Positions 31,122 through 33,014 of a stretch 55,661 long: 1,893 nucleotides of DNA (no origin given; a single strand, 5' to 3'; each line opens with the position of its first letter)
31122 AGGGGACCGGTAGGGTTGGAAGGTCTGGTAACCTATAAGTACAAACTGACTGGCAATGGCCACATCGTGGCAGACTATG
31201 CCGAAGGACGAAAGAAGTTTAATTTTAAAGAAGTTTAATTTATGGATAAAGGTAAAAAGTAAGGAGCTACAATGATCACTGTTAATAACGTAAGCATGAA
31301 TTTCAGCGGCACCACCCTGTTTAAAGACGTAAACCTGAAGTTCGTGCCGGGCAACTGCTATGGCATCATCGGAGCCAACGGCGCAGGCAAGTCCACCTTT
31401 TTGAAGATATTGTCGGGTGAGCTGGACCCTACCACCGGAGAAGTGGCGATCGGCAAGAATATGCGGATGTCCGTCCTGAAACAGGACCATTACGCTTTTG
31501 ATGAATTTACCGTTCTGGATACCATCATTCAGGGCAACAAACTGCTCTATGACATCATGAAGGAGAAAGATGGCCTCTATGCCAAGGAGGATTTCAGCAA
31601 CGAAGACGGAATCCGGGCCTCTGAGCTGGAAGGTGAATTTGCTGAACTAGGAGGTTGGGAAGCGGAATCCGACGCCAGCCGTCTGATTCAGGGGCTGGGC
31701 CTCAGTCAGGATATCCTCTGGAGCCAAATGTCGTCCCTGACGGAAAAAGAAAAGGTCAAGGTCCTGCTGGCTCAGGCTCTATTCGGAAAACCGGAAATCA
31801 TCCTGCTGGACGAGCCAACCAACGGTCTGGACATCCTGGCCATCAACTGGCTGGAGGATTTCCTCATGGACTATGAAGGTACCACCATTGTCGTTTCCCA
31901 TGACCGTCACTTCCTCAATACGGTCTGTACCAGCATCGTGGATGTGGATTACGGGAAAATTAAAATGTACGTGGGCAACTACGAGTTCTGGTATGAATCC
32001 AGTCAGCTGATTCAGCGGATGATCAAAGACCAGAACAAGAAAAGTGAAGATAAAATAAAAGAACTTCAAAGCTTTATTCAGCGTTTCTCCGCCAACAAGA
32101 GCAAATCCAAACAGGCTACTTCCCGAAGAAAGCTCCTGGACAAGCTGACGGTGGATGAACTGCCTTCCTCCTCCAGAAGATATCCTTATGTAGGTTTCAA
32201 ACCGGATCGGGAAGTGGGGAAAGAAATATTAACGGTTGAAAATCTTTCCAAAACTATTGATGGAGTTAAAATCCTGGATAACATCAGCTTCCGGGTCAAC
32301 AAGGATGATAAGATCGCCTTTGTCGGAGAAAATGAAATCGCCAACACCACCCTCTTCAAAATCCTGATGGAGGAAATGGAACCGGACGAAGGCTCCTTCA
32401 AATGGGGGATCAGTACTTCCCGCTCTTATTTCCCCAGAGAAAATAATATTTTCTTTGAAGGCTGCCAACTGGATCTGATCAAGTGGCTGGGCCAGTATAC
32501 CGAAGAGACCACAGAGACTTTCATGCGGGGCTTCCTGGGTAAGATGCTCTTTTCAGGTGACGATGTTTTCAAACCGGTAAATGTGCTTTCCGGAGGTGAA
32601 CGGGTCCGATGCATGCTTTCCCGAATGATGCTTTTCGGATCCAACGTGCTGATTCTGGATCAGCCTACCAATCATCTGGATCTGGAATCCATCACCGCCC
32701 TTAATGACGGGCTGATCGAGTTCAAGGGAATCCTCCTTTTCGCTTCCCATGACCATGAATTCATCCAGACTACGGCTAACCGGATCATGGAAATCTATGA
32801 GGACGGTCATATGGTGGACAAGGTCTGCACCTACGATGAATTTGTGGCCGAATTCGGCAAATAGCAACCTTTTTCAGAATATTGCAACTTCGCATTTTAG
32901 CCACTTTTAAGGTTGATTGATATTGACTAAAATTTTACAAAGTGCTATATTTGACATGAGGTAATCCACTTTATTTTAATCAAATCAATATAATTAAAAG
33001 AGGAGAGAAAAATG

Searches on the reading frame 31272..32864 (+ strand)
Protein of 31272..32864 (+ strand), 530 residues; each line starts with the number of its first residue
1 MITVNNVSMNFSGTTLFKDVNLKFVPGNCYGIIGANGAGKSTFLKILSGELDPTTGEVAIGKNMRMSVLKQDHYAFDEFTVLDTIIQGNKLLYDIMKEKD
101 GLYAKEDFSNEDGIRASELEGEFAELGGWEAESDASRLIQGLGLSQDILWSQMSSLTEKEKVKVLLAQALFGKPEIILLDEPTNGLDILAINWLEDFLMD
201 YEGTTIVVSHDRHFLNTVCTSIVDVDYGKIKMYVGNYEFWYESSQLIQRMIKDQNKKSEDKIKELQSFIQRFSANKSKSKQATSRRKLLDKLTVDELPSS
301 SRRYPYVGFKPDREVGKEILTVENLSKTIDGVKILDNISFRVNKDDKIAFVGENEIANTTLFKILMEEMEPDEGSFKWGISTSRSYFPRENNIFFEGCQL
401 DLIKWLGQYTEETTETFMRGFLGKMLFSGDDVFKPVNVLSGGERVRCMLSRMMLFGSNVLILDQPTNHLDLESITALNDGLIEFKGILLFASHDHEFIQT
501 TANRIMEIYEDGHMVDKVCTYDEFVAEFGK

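Call 37: search_protein_families(library=pfam, proteins=[window:31272-32864:+], max_evalue=0.000001)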
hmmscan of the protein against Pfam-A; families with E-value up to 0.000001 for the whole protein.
window:31272-32864:+ (530 aa): 3 families
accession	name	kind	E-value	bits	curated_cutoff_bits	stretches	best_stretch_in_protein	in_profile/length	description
PF00005.33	ABC_tran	-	4.4e-38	131.4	25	2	17-184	1-137/137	ABC transporter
PF12848.13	ABC_tran_Xtn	-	4.6e-20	71.9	25.9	1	223-300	1-78/85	ABC transporter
PF13304.12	AAA_21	-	7.4e-09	36.5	27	0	30-48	2-20/304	AAA domain, putative AbiEii toxin, Type IV TA system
